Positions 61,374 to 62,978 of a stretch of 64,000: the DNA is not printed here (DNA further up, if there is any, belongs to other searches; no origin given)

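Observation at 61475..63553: Two-gene operon of unknown function: HTH-XRE fused to a 350-aa helical domain, plus a membrane protein with a poly-basic coiled-coil tail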

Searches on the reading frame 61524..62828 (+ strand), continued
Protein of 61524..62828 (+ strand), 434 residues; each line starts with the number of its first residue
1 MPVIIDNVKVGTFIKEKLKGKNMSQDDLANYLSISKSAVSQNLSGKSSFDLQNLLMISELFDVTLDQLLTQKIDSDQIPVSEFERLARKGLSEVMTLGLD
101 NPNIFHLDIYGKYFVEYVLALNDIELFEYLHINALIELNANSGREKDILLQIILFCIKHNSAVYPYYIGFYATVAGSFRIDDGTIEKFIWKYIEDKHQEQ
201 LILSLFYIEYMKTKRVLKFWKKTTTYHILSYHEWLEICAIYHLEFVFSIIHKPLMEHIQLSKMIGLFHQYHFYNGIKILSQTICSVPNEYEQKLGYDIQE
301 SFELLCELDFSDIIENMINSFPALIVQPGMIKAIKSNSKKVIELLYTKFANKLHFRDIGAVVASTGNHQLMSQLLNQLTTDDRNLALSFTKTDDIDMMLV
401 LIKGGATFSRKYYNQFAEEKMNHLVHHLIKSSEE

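Call 44: search_protein_families(library=pfam, proteins=[L008:6399-7607:+, L003:7979-9187:+, L012:4053-5678:+, L012:8600-10030:+, L016:530-1549:+], max_evalue=0.01)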
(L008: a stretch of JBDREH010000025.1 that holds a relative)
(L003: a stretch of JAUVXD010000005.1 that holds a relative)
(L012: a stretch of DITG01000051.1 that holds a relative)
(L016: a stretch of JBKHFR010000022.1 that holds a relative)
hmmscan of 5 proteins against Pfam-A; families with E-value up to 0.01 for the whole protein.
L008:6399-7607:+ (403 aa): 3 families
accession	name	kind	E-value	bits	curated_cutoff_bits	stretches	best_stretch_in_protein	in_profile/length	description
PF13367.11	PrsW-protease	-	7.7e-18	65.2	23.5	1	191-366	6-188/196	PrsW family intramembrane metalloprotease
PF01381.28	HTH_3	-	0.00011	22.6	23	1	12-64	3-55/55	Helix-turn-helix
PF12844.13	HTH_19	-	0.00048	20.4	30.2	1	14-65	8-59/64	Helix-turn-helix domain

L003:7979-9187:+ (403 aa): 1 family
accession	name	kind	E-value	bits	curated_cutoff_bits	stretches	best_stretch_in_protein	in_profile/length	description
PF13367.11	PrsW-protease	-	1.1e-19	71.2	23.5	1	191-366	7-192/196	PrsW family intramembrane metalloprotease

L012:4053-5678:+ (542 aa): 8 families
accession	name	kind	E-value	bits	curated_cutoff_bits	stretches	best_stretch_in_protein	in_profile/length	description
PF01381.28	HTH_3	-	4.5e-16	59.1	23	1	33-87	1-55/55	Helix-turn-helix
PF13560.12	HTH_31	-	2.6e-10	40.9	27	1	29-87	2-61/64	Helix-turn-helix domain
PF13443.12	HTH_26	-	3.1e-07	31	22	1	33-88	2-58/63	Cro/C1-type HTH DNA-binding domain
PF12844.13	HTH_19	-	1.2e-06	28.7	30.2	1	30-89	1-60/64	Helix-turn-helix domain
PF22495.2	HTH_92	-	0.00012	21.8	27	1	34-69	1-36/45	RsaL-like HTH domain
PF13518.12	HTH_28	-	0.0021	18.6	25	1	38-67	10-38/52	Helix-turn-helix domain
PF13545.12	HTH_Crp_2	-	0.0052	17.2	27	1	35-60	17-41/70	Crp-like helix-turn-helix domain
PF14549.12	P22_Cro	-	0.0068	16.6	30.2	0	43-69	11-35/60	DNA-binding transcriptional regulator Cro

L012:8600-10030:+ (477 aa): 5 families
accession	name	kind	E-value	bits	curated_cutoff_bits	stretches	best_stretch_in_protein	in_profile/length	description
PF01381.28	HTH_3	-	2.6e-15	56.6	23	1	16-70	1-55/55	Helix-turn-helix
PF12844.13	HTH_19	-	2.3e-07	31.1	30.2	1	13-73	1-61/64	Helix-turn-helix domain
PF13443.12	HTH_26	-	4.5e-07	30.5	22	1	16-74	2-61/63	Cro/C1-type HTH DNA-binding domain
PF13560.12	HTH_31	-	8.2e-06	26.5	27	1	12-69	2-60/64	Helix-turn-helix domain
PF07022.19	Phage_CI_repr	-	0.0071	17.1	22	0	26-72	14-59/65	Bacteriophage CI repressor helix-turn-helix domain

L016:530-1549:+ (340 aa): 4 families
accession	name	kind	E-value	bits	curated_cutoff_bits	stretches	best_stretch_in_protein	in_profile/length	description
PF01381.28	HTH_3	-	5.1e-14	52.5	23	1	20-72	1-53/55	Helix-turn-helix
PF13560.12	HTH_31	-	2.7e-11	44.1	27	1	17-70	3-57/64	Helix-turn-helix domain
PF12844.13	HTH_19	-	9.8e-11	41.8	30.2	1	17-73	1-57/64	Helix-turn-helix domain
PF13443.12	HTH_26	-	1.8e-06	28.6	22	1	19-71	1-54/63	Cro/C1-type HTH DNA-binding domain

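Call 46: find_encoding_contigs(protein=P0003, flank=10000, max_places=3)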
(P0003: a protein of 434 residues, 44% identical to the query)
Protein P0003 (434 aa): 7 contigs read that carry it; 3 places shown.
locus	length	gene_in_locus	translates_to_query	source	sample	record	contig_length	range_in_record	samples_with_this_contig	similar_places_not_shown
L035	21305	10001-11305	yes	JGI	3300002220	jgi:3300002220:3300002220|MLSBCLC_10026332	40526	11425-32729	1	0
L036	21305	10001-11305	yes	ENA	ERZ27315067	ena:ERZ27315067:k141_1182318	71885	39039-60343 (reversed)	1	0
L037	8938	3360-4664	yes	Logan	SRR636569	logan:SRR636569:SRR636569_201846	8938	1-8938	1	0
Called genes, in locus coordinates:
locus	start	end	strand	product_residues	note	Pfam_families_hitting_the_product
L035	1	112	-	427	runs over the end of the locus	PF05496:RuvB_N, PF07728:AAA_5 (faint), PF00004:AAA, PF13173:AAA_14 (weak), PF16193:AAA_assoc_2, PF12002:MgsA_C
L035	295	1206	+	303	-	PF01636:APH, PF07914:DUF1679 (faint), PF02958:EcKL (weak)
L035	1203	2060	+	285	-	PF00583:Acetyltransf_1 (weak), PF13673:Acetyltransf_10 (faint), PF08445:FR47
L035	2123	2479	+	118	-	PF03733:YccF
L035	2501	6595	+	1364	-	PF21461:HL_N-beta (faint), PF02368:Big_2, PF22359:Big-like (weak), PF26918:Ig_Eae (weak), PF02368:Big_2, PF26918:Ig_Eae (weak), PF02368:Big_2, PF01510:Amidase_2, +1 more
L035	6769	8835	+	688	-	PF00009:GTP_EFTU, PF03144:GTP_EFTU_D2 (weak), PF22042:EF-G_D2, PF14492:EFG_III, PF03764:EFG_IV, PF00679:EFG_C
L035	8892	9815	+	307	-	PF00389:2-Hacid_dh, PF02826:2-Hacid_dh_C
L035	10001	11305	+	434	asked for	PF01381:HTH_3, PF07022:Phage_CI_repr (faint), PF12844:HTH_19 (weak), PF13443:HTH_26 (weak)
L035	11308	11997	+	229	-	-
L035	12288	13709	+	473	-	PF01554:MatE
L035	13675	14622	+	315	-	PF08331:QueG_DUF1730, PF13187:Fer4_9 (faint), PF14697:Fer4_21 (faint), PF00037:Fer4 (faint), PF13237:Fer4_10 (faint), PF25160:LdpA_Fe-S-bd (faint), PF13484:Fer4_16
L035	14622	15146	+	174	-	PF00588:SpoU_methylase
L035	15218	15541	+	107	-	-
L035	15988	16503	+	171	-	PF27257:HI_0787_N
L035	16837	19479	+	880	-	PF09479:Flg_new (weak), PF18998:Flg_new_2 (faint), PF09479:Flg_new (weak), PF02638:GHL10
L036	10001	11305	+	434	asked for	PF01381:HTH_3, PF07022:Phage_CI_repr (faint), PF12844:HTH_19 (weak), PF13443:HTH_26 (weak)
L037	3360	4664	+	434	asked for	PF01381:HTH_3, PF07022:Phage_CI_repr (faint), PF12844:HTH_19 (weak), PF13443:HTH_26 (weak)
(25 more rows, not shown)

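Call 47: find_encoding_contigs(protein=P0001, flank=10000, max_places=4)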
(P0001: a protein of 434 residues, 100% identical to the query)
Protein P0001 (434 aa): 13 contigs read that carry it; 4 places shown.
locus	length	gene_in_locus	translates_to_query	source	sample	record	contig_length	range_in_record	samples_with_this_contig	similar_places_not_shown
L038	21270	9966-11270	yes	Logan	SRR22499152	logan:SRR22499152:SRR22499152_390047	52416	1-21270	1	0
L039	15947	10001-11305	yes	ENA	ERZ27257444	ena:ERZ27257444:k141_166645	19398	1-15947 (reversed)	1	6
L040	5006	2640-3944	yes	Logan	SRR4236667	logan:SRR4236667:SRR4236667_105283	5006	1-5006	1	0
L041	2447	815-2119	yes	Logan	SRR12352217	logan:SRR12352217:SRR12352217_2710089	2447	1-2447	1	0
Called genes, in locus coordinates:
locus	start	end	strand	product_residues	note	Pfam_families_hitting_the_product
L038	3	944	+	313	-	?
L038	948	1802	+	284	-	PF13302:Acetyltransf_3 (weak), PF00583:Acetyltransf_1, PF08445:FR47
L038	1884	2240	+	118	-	PF03733:YccF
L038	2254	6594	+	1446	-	PF21764:Invasin_D4 (faint), PF22359:Big-like (faint), PF02368:Big_2, PF26182:Ig_NUP210_5th, PF26918:Ig_Eae (weak), PF02368:Big_2, PF01510:Amidase_2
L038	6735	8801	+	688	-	PF00009:GTP_EFTU, PF01926:MMR_HSR1 (faint), PF03144:GTP_EFTU_D2 (weak), PF22042:EF-G_D2, PF14492:EFG_III, PF03764:EFG_IV, PF00679:EFG_C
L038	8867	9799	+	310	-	PF00389:2-Hacid_dh, PF02826:2-Hacid_dh_C, PF03446:NAD_binding_2 (weak)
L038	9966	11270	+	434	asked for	PF01381:HTH_3, PF13443:HTH_26 (faint)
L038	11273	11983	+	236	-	-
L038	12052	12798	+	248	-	PF00376:MerR, PF13411:MerR_1, PF07739:TipAS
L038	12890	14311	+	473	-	PF01554:MatE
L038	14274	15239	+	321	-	PF08331:QueG_DUF1730, PF13187:Fer4_9 (faint), PF13183:Fer4_8 (faint), PF14697:Fer4_21 (faint), PF25160:LdpA_Fe-S-bd (faint), PF00037:Fer4 (faint), PF12838:Fer4_7 (weak), PF13484:Fer4_16, +1 more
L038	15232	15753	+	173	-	PF00588:SpoU_methylase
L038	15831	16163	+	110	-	-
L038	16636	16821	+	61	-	PF15731:MqsA_antitoxin (weak), PF12844:HTH_19 (weak), PF13560:HTH_31 (weak), PF01381:HTH_3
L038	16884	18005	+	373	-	PF02086:MethyltransfD12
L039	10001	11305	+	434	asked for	PF01381:HTH_3, PF13443:HTH_26 (faint)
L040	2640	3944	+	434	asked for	PF01381:HTH_3, PF13443:HTH_26 (faint)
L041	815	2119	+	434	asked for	PF01381:HTH_3, PF13443:HTH_26 (faint)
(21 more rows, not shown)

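Call 76: search_protein_families(library=phrogs, proteins=[window:61524-62825:+], max_evalue=0.01)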
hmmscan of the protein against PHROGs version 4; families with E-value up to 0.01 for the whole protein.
window:61524-62825:+ (434 aa): 15 families
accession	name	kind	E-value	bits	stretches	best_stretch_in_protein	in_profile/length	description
phrog_4583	-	transcription regulation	1.3e-11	45.4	1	7-76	8-77/81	transcriptional repressor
phrog_8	-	transcription regulation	1.9e-11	45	1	10-79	77-146/346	transcriptional regulator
phrog_2967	-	transcription regulation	4.5e-09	37.2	1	9-72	10-73/225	transcriptional regulator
phrog_3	-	transcription regulation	7.4e-08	33.6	1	9-77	88-154/430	transcriptional repressor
phrog_4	-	transcription regulation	7.3e-07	29.5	1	10-112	137-205/400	transcriptional repressor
phrog_1373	-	transcription regulation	3.7e-06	28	1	11-71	65-125/166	transcriptional regulator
phrog_2439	-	transcription regulation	2.1e-05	24.6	1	11-77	9-74/367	transcriptional regulator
phrog_1728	-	transcription regulation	3.1e-05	24.1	1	12-62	6-56/380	transcriptional regulator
phrog_1468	-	transcription regulation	6.2e-05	23.5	1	11-46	9-44/67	transcriptional repressor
phrog_7241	-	transcription regulation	0.00026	22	1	21-69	73-121/122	transcriptional regulator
phrog_34939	-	unknown function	0.00034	21.3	1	14-71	14-72/280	-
phrog_1124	-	transcription regulation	0.0015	19.1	1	8-62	7-60/177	transcriptional regulator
phrog_2339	-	DNA, RNA and nucleotide metabolism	0.0028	18.6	1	13-65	29-82/98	HTH DNA binding protein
phrog_2328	-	transcription regulation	0.0054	17.5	1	21-76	27-82/128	transcriptional repressor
phrog_1381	-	moron, auxiliary metabolic gene and host takeover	0.0067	16.8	1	6-64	9-68/264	plasmid antitoxin with HTH domain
